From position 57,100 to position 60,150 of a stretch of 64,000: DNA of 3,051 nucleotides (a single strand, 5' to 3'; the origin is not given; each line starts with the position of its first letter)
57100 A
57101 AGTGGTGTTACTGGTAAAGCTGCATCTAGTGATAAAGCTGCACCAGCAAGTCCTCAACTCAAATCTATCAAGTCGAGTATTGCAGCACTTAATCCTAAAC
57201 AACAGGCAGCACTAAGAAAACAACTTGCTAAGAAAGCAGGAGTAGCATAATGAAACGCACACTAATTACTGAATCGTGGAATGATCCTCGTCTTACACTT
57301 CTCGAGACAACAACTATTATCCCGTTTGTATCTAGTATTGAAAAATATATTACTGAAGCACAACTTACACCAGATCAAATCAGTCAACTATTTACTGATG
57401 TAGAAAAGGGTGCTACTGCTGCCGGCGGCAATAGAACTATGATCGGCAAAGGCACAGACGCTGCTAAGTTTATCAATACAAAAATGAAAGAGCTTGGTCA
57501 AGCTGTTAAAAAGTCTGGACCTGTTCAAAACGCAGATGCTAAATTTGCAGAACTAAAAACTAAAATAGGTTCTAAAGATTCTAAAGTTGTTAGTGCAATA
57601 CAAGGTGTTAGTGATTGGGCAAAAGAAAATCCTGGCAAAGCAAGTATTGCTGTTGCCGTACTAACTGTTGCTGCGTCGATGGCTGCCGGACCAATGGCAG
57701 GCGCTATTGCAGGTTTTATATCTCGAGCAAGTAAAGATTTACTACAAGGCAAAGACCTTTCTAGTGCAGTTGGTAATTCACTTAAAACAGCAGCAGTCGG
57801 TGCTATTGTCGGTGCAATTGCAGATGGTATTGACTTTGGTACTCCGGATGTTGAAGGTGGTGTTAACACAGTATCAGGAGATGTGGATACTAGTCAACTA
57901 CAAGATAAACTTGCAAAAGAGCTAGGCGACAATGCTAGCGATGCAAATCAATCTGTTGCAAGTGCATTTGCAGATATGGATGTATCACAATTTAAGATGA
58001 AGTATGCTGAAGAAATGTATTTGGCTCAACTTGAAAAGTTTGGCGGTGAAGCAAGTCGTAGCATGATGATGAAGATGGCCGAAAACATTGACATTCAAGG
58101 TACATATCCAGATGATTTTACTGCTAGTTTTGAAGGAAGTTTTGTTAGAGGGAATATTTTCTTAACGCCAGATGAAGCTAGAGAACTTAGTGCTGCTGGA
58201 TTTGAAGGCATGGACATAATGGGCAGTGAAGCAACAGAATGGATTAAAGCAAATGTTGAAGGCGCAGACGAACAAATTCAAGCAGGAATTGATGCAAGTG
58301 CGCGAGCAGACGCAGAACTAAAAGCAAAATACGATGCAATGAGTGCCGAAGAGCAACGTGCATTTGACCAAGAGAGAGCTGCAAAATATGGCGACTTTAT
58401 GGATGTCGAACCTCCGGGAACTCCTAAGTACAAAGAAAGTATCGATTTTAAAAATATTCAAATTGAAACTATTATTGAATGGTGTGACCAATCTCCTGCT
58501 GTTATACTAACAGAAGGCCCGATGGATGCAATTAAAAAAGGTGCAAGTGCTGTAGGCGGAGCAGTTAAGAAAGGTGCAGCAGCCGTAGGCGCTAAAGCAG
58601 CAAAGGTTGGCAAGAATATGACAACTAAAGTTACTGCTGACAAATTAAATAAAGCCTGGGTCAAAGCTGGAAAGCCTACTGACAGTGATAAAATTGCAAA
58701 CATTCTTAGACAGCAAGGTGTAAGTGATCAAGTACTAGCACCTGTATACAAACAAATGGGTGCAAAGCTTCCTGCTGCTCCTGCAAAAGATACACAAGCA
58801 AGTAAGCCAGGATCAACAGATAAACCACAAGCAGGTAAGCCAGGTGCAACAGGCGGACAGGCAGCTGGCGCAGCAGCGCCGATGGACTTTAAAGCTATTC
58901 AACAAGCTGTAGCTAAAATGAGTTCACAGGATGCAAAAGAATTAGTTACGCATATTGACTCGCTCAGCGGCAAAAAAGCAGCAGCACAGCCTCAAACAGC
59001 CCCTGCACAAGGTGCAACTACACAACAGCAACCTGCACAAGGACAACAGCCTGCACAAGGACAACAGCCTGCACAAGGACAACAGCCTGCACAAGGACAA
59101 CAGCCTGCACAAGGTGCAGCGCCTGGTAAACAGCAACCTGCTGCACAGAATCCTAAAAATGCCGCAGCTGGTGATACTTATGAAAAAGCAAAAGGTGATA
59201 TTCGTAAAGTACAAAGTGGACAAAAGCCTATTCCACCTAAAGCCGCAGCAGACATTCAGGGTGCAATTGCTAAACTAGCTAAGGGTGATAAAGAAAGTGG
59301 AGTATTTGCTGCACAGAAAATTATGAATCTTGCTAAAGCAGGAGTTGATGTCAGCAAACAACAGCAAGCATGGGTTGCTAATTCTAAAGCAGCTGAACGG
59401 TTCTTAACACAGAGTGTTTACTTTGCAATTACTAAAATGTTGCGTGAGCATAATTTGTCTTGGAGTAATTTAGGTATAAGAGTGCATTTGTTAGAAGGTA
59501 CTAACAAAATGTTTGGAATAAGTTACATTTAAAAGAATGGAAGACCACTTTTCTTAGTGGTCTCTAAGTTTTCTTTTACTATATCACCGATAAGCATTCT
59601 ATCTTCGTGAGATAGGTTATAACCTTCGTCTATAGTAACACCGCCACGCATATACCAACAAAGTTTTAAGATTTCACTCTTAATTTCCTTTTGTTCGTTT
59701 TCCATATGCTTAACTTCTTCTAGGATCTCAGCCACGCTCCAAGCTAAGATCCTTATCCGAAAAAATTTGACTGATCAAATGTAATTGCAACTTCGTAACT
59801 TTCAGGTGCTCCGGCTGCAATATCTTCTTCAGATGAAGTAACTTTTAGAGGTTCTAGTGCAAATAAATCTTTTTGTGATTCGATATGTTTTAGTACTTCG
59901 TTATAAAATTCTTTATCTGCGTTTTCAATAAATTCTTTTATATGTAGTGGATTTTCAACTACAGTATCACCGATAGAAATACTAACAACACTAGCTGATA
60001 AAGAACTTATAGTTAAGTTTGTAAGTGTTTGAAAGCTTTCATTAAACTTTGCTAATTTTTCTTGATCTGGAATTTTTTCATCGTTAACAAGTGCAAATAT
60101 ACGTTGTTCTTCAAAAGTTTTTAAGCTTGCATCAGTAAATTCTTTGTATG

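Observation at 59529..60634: Programmed -1 frameshift joining gp26-like and gp51-like ORFs: lambda G/GT logic in a T4-like phage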

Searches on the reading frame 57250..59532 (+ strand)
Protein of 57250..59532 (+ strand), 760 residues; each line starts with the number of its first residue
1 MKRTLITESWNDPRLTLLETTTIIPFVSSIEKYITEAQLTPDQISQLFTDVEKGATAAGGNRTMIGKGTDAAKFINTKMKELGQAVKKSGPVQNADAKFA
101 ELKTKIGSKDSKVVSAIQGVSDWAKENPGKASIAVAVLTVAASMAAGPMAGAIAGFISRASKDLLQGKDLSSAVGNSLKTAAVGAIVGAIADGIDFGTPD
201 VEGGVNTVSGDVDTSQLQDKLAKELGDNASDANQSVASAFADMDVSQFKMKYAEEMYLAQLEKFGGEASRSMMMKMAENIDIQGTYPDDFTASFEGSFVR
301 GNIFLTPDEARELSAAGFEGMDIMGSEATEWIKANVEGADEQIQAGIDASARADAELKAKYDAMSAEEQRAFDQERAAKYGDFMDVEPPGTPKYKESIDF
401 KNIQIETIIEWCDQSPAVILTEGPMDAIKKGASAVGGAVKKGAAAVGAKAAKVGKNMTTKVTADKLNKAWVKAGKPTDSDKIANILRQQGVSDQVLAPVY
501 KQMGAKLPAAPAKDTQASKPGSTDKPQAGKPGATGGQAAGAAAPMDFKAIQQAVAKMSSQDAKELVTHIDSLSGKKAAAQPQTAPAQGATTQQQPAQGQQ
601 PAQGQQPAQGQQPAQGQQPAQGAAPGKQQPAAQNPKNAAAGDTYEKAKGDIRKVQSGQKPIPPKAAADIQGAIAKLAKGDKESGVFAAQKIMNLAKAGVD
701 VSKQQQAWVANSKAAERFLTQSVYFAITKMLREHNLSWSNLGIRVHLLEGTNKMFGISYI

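Call 7: search_protein_families(library=pfam, proteins=[window:57250-59532:+], max_evalue=0.1)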
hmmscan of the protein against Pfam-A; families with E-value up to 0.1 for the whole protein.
window:57250-59532:+ (760 aa): 2 families
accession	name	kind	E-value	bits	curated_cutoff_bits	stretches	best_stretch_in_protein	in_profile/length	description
PF21480.2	PlyCA_N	-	0.017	15.4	27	1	68-155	75-156/187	PlyCA, N-terminal domain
PF07155.17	ECF-ribofla_trS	-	0.032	14.7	26.7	1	136-193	41-96/172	ECF-type riboflavin transporter, S component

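Call 8: search_protein_families(library=phrogs, proteins=[window:57250-59532:+], max_evalue=0.01)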
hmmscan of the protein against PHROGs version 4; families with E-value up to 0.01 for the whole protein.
window:57250-59532:+ (760 aa): 0 families

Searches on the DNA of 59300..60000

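Call 110: search_rna_families(source=window, start=59300, end=60000, threshold=evalue, max_evalue=1)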
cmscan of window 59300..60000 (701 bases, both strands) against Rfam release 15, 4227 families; matches with E-value up to 1: 0.
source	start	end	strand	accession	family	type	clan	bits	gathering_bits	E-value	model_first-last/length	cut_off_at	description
